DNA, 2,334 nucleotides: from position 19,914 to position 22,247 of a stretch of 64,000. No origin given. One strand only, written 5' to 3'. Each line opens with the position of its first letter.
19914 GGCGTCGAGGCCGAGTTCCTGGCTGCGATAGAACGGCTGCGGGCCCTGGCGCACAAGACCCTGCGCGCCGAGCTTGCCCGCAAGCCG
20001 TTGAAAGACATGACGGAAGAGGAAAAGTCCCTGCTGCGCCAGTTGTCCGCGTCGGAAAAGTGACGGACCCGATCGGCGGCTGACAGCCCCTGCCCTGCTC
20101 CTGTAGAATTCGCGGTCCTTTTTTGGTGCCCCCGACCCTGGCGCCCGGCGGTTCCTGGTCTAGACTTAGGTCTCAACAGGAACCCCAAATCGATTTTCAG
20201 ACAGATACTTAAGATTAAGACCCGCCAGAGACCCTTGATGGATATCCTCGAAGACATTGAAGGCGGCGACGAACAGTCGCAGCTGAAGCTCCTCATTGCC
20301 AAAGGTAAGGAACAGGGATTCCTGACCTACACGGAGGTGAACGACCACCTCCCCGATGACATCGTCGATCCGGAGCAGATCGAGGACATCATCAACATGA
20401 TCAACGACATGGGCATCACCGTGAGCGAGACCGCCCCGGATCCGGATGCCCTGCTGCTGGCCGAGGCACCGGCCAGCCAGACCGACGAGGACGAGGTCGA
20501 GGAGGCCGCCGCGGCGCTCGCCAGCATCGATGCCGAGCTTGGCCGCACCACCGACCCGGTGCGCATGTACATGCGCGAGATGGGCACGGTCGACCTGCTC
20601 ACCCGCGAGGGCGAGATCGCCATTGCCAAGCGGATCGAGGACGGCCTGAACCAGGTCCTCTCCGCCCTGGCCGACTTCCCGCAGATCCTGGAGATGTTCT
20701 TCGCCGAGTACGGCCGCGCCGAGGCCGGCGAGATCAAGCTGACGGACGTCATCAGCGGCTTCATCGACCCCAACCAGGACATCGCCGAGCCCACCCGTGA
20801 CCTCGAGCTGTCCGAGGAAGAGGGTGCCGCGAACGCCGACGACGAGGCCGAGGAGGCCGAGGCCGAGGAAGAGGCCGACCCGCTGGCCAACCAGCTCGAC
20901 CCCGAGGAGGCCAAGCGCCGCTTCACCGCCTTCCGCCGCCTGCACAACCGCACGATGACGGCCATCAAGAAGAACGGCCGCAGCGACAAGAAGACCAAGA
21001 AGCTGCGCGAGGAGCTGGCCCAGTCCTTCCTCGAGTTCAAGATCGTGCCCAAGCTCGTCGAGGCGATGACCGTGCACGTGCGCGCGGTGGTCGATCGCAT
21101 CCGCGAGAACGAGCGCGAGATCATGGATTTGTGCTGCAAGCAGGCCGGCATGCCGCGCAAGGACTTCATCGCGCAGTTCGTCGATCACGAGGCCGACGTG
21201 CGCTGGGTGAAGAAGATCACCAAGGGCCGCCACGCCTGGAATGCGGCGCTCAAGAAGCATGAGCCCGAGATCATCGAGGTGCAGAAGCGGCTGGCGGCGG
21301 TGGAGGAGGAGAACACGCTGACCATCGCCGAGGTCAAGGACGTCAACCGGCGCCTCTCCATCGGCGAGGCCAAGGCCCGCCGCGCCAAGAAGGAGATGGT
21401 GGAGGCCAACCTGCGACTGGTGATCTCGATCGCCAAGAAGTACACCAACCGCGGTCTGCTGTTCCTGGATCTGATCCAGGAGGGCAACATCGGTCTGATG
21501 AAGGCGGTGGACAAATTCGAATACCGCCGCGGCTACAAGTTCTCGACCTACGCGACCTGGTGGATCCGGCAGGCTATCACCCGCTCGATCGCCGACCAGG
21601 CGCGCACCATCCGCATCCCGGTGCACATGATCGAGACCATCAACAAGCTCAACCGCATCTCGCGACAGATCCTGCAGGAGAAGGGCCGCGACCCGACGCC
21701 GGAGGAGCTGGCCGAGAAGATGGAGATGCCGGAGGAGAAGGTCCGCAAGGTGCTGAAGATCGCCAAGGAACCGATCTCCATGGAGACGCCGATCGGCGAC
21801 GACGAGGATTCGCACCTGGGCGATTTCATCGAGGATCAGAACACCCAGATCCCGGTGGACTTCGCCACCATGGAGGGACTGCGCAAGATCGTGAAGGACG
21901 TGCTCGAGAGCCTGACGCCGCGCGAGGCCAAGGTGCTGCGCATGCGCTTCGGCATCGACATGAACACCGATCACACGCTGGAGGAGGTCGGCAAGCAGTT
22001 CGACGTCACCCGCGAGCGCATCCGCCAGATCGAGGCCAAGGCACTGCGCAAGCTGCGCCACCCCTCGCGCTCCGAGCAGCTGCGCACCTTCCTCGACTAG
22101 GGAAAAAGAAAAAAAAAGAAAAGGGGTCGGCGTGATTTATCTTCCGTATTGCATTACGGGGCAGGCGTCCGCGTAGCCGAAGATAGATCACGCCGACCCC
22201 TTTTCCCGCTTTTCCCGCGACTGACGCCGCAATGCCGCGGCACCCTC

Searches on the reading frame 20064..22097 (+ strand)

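Call 79: search_protein_families(library=ncbifam, proteins=[window:20064-22097:+], max_evalue=1e-10)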
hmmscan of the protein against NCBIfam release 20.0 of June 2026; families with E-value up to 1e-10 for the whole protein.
window:20064-22097:+ (678 aa): 40 families (the best 25 are shown)
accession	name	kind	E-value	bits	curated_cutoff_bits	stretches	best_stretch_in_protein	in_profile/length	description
NF004208.0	PRK05658.1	equivalog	8.8e-263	874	555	1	69-678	22-630/631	RNA polymerase sigma factor RpoD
NF006666.0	PRK09210.1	equivalog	2.4e-152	507.5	572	2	410-678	105-370/370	RNA polymerase sigma factor RpoD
NF041931.2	MzaA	equivalog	1.1e-139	467.5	800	1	69-678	234-715/726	MZA anti-phage system associated sigma-70 family RNA polymerase sigma factor MzaA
NF004562.0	PRK05901.1-4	equivalog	2.1e-130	435.9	779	2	407-678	283-554/571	RNA polymerase sigma factor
NF004561.0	PRK05901.1-3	equivalog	6.7e-127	424.8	582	1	426-678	285-537/537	RNA polymerase sigma factor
NF004560.0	PRK05901.1-1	equivalog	5.5e-120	401.9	711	1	409-678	250-516/516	RNA polymerase sigma factor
TIGR02393.1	RpoD_Cterm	equivalog_domain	5.8e-120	399.2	354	1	441-677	1-237/238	RNA polymerase sigma factor RpoD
NF005643.0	PRK07406.1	equivalog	8.9e-111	370.7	500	1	306-677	68-396/397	RNA polymerase sigma factor RpoD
TIGR02997.1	Sig70-cyanoRpoD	subfamily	7.5e-103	343.9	384.5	1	395-665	33-298/298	RNA polymerase sigma factor, RpoD/SigA family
NF005920.0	PRK07921.1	subfamily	2.3e-102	342.4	464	1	427-676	77-326/328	RNA polymerase sigma factor SigB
NF005785.0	PRK07598.1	equivalog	5.2e-96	322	554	1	391-677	129-411/415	RNA polymerase sigma factor SigC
NF004565.0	PRK05901.2-3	equivalog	1.2e-95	321.3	484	1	417-677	230-499/501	RNA polymerase sigma factor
NF004564.0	PRK05901.2-2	equivalog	5e-90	302.5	617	1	419-677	226-493/500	RNA polymerase sigma factor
NF004566.0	PRK05901.2-4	equivalog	3.2e-88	296.9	531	1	436-677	188-443/448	RNA polymerase sigma factor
TIGR02394.1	rpoS_proteo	equivalog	3.7e-88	295.7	378.7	1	405-671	14-277/285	RNA polymerase sigma factor RpoS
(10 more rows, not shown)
